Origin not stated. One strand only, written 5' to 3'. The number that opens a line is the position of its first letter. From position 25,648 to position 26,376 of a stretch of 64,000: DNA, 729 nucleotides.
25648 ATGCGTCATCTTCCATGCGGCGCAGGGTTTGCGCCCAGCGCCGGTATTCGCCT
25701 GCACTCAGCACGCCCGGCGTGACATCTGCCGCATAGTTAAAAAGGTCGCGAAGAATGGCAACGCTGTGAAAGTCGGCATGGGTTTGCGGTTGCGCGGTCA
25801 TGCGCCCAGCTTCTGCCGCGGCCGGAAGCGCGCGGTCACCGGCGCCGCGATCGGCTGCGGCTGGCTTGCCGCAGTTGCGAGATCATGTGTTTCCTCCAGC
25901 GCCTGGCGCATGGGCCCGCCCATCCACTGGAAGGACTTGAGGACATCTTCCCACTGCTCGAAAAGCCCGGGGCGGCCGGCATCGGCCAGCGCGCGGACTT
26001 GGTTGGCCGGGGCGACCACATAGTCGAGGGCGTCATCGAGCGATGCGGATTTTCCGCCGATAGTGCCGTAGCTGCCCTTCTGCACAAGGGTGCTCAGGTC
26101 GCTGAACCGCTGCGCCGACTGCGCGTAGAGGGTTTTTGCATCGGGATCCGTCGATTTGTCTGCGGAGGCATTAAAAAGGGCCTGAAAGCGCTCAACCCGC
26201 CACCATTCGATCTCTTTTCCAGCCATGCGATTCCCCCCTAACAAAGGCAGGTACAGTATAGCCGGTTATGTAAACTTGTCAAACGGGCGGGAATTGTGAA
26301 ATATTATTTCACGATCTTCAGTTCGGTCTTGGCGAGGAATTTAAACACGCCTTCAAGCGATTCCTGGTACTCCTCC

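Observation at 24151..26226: Array of four translationally coupled paralogous small proteins from an unrecognised family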

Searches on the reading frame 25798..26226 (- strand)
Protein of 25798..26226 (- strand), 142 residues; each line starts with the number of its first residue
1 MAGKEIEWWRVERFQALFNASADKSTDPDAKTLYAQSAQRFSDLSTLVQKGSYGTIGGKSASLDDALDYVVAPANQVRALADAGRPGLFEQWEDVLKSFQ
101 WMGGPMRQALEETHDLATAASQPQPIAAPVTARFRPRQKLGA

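Call 3: search_protein_families(library=pfam, proteins=[window:25798-26226:-], max_evalue=1)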
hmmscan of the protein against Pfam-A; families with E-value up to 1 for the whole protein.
window:25798-26226:- (142 aa): 1 family
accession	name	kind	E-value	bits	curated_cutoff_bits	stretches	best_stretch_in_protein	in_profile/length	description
PF22284.1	DUF6961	-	0.12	13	27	0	74-100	25-51/58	Family of unknown function (DUF6961)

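Call 4: search_protein_families(library=ncbifam, proteins=[window:25798-26226:-], max_evalue=1)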
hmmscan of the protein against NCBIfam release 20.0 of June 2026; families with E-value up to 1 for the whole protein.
window:25798-26226:- (142 aa): 1 family
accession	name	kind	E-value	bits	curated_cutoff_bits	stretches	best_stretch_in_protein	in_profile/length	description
NF008952.0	PRK12295.1-5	equivalog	0.03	13.5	360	1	9-131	169-276/363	ATP phosphoribosyltransferase regulatory subunit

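Call 7: find_homologous_proteins(query=A1, max_evalue=0.001)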
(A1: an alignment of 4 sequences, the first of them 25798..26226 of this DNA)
Query A1 (4 sequences) (142 aa, profile of the alignment): 6 proteins with E <= 0.001 among 8000 candidates.
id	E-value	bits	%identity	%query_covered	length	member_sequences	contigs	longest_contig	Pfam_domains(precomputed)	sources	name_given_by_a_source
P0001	1.3e-58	216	27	57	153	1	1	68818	-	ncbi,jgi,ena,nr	ncbi:MAG TPA: hypothetical protein VEF76_07150 [Patescibacteria group bacterium]|nr:hypothetical pro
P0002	4.0e-56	207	26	89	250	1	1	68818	-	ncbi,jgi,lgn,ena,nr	ncbi:MAG TPA: hypothetical protein VEF76_07160 [Patescibacteria group bacterium]|nr:hypothetical pro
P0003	2.0e-51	192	23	92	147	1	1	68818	-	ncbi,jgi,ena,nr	ncbi:MAG TPA: hypothetical protein VEF76_07155 [Patescibacteria group bacterium]|nr:hypothetical pro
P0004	1.2e-50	190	100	100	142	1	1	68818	-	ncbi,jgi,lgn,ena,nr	ncbi:MAG TPA: hypothetical protein VEF76_07165 [Patescibacteria group bacterium]|nr:hypothetical pro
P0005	1.2e-24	105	50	91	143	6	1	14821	-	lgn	-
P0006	6.9e-22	96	49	91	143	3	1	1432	-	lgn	-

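Call 8: find_encoding_contigs(protein=P0005, flank=10000)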
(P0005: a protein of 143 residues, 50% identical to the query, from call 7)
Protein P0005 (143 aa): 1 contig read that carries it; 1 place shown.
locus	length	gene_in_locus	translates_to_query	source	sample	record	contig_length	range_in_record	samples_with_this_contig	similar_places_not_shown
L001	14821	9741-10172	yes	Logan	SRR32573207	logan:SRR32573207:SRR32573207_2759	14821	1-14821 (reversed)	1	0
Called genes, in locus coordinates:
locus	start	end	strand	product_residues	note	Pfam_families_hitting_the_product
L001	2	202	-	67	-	?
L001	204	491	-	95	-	-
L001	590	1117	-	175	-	-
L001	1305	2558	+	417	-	PF01546:Peptidase_M20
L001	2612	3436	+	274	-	-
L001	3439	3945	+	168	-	PF04073:tRNA_edit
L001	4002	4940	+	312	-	PF00085:Thioredoxin, PF00578:AhpC-TSA (faint), PF13098:Thioredoxin_2, PF13432:TPR_16 (faint), PF14559:TPR_19 (weak), PF14561:TPR_20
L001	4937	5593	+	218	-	PF02190:LON_substr_bdg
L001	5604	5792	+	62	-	PF03966:Trm112p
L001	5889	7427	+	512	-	PF00682:HMGL-like, PF22617:HCS_D2, PF08502:LeuA_dimer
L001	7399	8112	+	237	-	PF01863:YgjP-like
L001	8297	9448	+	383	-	-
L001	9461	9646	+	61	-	-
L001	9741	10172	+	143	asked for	-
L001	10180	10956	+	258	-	-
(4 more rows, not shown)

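Call 9: find_encoding_contigs(protein=P0006, flank=10000)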
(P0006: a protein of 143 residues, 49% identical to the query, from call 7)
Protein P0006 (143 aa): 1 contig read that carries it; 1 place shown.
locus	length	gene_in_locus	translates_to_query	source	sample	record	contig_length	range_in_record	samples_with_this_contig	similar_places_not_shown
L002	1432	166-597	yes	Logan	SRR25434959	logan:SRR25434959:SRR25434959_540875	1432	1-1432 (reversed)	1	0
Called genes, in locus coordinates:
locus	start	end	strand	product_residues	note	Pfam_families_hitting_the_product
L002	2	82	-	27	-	?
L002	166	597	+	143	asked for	-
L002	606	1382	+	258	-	-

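Call 30: search_protein_representatives(alignment_id=A2)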
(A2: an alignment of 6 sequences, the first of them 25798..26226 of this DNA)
Query: 6 sequences, 149 profile positions. Proteins with E-value up to 0.001 (for the whole library): 25; up to 1e-10: 11; up to 1e-30: 5. The best 25 are listed.
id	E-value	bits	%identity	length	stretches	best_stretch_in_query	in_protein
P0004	4.4e-51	189.3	-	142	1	1-148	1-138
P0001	1.1e-50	188.0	-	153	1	1-148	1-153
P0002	2.7e-49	183.5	-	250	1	2-148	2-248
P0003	3.1e-46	173.6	-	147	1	1-148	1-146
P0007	1.3e-31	126.1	-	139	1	1-147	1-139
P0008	1.0e-26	110.2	-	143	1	4-147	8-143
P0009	2.2e-22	96.1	-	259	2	12-147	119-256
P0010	1.9e-20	89.8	-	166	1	1-147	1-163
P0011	7.5e-15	71.7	-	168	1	7-147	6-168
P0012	1.1e-11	61.5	-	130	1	7-125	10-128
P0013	4.5e-11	59.4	-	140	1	14-122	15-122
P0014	4.3e-09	53.0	-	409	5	50-100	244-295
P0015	6.1e-08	49.3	-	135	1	12-113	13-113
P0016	2.6e-06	44.0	-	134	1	12-113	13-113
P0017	3.1e-06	43.7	-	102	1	40-127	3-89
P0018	4.5e-06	43.2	-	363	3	40-142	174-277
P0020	5.2e-05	39.8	-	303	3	39-77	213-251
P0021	8.3e-05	39.1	-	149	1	8-147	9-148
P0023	1.2e-04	38.6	-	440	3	40-78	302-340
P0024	2.0e-04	37.9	-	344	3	39-125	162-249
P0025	2.3e-04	37.7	-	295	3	35-77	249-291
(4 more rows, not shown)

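Call 31: predict_structure(alignment_id=A2)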
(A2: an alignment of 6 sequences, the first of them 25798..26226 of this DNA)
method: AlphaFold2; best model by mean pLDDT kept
length: 142 residues; sequences in the alignment: 6
mean_pLDDT: 85.3   pTM: 0.72
mean pLDDT of the five models: 85.3, 83.8, 82.2, 80.9, 80.4
residues with pLDDT >= 90: 86; 70-90: 32; 50-70: 19; < 50: 5
segments of 3 or more residues with pLDDT < 50: none
pLDDT, mean of each block of 10 residues (from residue 1): 70 91 93 96 94 92 94 93 89 90 91 91 64 54 47
secondary structure, 60 per line:
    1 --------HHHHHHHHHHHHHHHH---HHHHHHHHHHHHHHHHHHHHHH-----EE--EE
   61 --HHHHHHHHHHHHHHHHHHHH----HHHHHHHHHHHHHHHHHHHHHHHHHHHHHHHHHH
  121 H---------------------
elements in order: H9-24 H28-49 H63-82 H87-121
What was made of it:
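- On WXG100 (PF06013) / T7SS substrate: AF2 gives a four-helix bundle per module (call 31).
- Fold: AF2 pLDDT 85, four helices plus a hairpin plus a disordered tail (call 31). The module is a four-helix bundle, not a two-helix hairpin (call 31).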

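Call 36: search_protein_families(library=pfam, proteins=[P0018, P0020, P0023, P0024, P0025, P0012, P0013, P0015, P0010, P0008], max_evalue=0.1)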
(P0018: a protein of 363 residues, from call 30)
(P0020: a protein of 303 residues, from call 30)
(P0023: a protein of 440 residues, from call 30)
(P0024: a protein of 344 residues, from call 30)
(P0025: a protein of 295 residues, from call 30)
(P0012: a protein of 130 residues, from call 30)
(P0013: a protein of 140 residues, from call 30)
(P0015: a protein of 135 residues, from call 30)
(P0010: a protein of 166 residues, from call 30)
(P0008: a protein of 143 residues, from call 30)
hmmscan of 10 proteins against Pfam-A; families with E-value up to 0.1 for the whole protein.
P0018 (363 aa): 2 families
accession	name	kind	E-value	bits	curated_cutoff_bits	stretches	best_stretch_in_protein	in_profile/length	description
PF08230.16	CW_7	-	3.3e-44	148.8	25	4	177-213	1-40/40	CW_7 repeat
PF01510.30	Amidase_2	-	7.8e-06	26.7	26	1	22-128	6-128/131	N-acetylmuramoyl-L-alanine amidase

P0020 (303 aa): 3 families
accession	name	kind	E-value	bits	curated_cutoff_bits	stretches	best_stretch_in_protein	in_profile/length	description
PF08230.16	CW_7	-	2.1e-41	139.8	25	3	217-253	1-40/40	CW_7 repeat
PF01510.30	Amidase_2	-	5.8e-20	72.4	26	1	16-134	2-130/131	N-acetylmuramoyl-L-alanine amidase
PF14773.11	VIGSSK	-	0.002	18.6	21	0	168-199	3-34/62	Helicase-associated putative binding domain, C-terminal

P0023 (440 aa): 2 families
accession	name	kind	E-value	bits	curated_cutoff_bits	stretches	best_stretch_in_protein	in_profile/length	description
PF08230.16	CW_7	-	5.3e-47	157.7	25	3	355-391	1-40/40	CW_7 repeat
PF25309.1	ELLD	-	1.6e-11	44.9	27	2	115-234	47-173/175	Endolysin-like domain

P0024 (344 aa): 2 families
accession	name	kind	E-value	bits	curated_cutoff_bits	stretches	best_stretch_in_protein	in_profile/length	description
PF08230.16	CW_7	-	8.2e-42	141.1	25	4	166-202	1-40/40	CW_7 repeat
PF01510.30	Amidase_2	-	8.9e-26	91.2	26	1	18-134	2-131/131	N-acetylmuramoyl-L-alanine amidase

P0025 (295 aa): 5 families
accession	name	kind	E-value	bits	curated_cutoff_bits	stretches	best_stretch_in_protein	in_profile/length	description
PF08230.16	CW_7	-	2.8e-45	152.2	25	3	257-293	1-40/40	CW_7 repeat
PF05257.22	CHAP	-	1.2e-10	42.2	26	1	35-120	2-81/81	CHAP domain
PF00877.26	NLPC_P60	-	0.008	16.6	23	1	42-100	16-68/105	NlpC/P60 family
PF10030.15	DUF2272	-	0.012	15.9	27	1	37-63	44-70/191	Uncharacterized protein conserved in bacteria (DUF2272)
PF16356.10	DUF4983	-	0.072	14.1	26.4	0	12-65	32-84/88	Domain of unknown function (DUF4983)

P0012 (130 aa): 0 families

P0013 (140 aa): 1 family
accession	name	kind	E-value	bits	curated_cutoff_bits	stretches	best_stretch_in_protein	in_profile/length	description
PF06719.19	AraC_N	-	0.072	13.1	24.2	0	15-57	109-149/150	AraC-type transcriptional regulator N-terminus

P0015 (135 aa): 1 family
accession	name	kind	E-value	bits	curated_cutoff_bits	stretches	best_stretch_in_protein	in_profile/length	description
PF09195.17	Endonuc-BglII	-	0.09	13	26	0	57-122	9-74/163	Restriction endonuclease BglII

P0010 (166 aa): 0 families

P0008 (143 aa): 0 families
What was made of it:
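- On CW_7 repeat (PF08230): No CW_7 hit for A-D, P0008, P0010, P0012, P0013 or P0015 (calls 3, 36).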

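Call 37: fold_search(model_id=the predicted structure, library=pdb)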
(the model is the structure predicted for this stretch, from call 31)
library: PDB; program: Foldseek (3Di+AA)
matches with E <= 10: 257; with E <= 0.001: 0
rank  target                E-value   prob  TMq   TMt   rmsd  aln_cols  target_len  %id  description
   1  6rsw_C                9.4e-01  0.33  0.34  0.30  11.2       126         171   15  HFD domain of mouse CAP1 bound to the pointed end of G-actin (released 2019-11-27)
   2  3hap                  9.4e-01  0.15  0.25  0.18  13.1       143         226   17  Crystal structure of bacteriorhodopsin mutant L111A crystallized from bicelles (released 2009-09-22)
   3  5b34                  9.4e-01  0.14  0.25  0.19  12.8       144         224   17  Serial Femtosecond Crystallography (SFX) of Ground State Bacteriorhodopsin Crystallized from Bicelles in Complex with Io (released 2016-11-09)
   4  7q38                  9.4e-01  0.12  0.22  0.17  13.6       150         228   17  Crystal structure of the mutant bacteriorhodopsin pressurized with argon (released 2022-04-27)
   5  4etr_B                9.4e-01  0.10  0.19  0.21  16.3       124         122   14  X-ray structure of PA2169 from Pseudomonas aeruginosa (released 2013-01-09)
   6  1s51_A                9.9e-01  0.12  0.23  0.17  12.9       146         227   17  Thr24Ser Bacteriorhodopsin (released 2004-03-02)
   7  1tn5_A                9.9e-01  0.12  0.23  0.17  13.0       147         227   18  Structure of bacterorhodopsin mutant K41P (released 2004-10-19)
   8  9div_B                1.0e+00  0.15  0.24  0.25  15.1       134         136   14  The crystal structure of de novo designed ChuA binding protein C8 (released 2025-05-21)
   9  1kme_A                1.0e+00  0.13  0.25  0.19  13.2       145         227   16  CRYSTAL STRUCTURE OF BACTERIORHODOPSIN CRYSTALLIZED FROM BICELLES (released 2002-02-13)
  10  7dgu                  1.1e+00  0.85  0.42  0.59   5.2       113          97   11  De novo designed protein H4A1R (released 2021-11-24)
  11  4eru_A                1.1e+00  0.21  0.27  0.25  13.8       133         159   12  Crystal Structure of Putative Cytoplasmic Protein, YciF Bacterial Stress Response Protein from Salmonella enterica (released 2012-06-06)
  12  2bnl_C                1.1e+00  0.14  0.23  0.24  13.3       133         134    8  The structure of the N-terminal domain of RsbR (released 2005-11-03)
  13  1s0p_A                1.2e+00  0.30  0.35  0.30  11.3       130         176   18  Structure of the N-Terminal Domain of the Adenylyl Cyclase-Associated Protein (CAP) from Dictyostelium discoideum. (released 2004-01-27)
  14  3hiu_B                1.2e+00  0.23  0.28  0.28  16.5       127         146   19  The crystal structure of protein (XCC3681) from Xanthomonas campestris pv. campestris str. ATCC 33913 (released 2009-07-14)
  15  2bnl_A                1.2e+00  0.12  0.22  0.24  13.2       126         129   10  The structure of the N-terminal domain of RsbR (released 2005-11-03)
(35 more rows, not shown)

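Call 39: find_encoding_contigs(protein=P0013, flank=8000, max_places=3)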
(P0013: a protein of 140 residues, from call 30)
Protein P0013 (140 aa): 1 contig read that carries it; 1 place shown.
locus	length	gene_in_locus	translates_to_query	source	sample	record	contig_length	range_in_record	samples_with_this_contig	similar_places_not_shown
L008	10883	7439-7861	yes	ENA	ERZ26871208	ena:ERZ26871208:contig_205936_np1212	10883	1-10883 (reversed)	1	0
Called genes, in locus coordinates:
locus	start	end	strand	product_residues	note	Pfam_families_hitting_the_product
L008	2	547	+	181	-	?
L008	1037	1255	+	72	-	-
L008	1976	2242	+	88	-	-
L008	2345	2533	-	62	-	-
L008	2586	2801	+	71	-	PF04073:tRNA_edit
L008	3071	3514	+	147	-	PF00085:Thioredoxin, PF00578:AhpC-TSA (faint)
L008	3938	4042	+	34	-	-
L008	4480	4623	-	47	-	-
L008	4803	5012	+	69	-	PF03966:Trm112p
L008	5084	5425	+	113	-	PF00682:HMGL-like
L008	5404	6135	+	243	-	PF00682:HMGL-like, PF22617:HCS_D2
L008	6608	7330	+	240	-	PF01863:YgjP-like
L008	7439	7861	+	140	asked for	-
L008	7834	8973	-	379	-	PF13795:HupE_UreJ_2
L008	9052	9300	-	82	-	-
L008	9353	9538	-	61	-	-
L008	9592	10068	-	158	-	PF03061:4HBT (weak)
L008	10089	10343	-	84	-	PF02803:Thiolase_C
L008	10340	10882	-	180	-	?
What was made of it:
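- A family member exists without an adjacent M372 (L008, call 39).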

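Call 40: find_encoding_contigs(protein=P0015, flank=8000, max_places=3)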
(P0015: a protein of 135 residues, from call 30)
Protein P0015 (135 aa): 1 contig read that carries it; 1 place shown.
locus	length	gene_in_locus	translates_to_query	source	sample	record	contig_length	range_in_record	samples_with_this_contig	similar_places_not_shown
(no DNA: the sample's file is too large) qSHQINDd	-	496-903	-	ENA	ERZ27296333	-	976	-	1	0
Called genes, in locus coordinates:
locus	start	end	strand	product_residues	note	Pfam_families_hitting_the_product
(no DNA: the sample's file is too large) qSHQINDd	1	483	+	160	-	?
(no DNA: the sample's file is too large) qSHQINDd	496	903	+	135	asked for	-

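Call 41: find_encoding_contigs(protein=P0012, flank=8000, max_places=3)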
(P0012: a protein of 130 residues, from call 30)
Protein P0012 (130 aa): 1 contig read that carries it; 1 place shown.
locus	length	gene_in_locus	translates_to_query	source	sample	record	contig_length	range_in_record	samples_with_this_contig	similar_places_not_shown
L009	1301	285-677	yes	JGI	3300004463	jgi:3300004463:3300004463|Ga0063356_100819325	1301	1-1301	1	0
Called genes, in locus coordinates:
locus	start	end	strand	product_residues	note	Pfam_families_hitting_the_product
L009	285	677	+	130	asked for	-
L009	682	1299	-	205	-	?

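Call 42: find_encoding_contigs(protein=P0008, flank=8000, max_places=3)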
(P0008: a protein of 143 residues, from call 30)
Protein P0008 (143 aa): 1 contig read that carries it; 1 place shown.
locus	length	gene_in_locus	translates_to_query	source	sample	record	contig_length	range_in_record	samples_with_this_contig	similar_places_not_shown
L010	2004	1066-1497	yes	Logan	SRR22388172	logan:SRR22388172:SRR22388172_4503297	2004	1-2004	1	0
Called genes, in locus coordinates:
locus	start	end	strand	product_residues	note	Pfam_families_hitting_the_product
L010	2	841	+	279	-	?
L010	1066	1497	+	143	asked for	-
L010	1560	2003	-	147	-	?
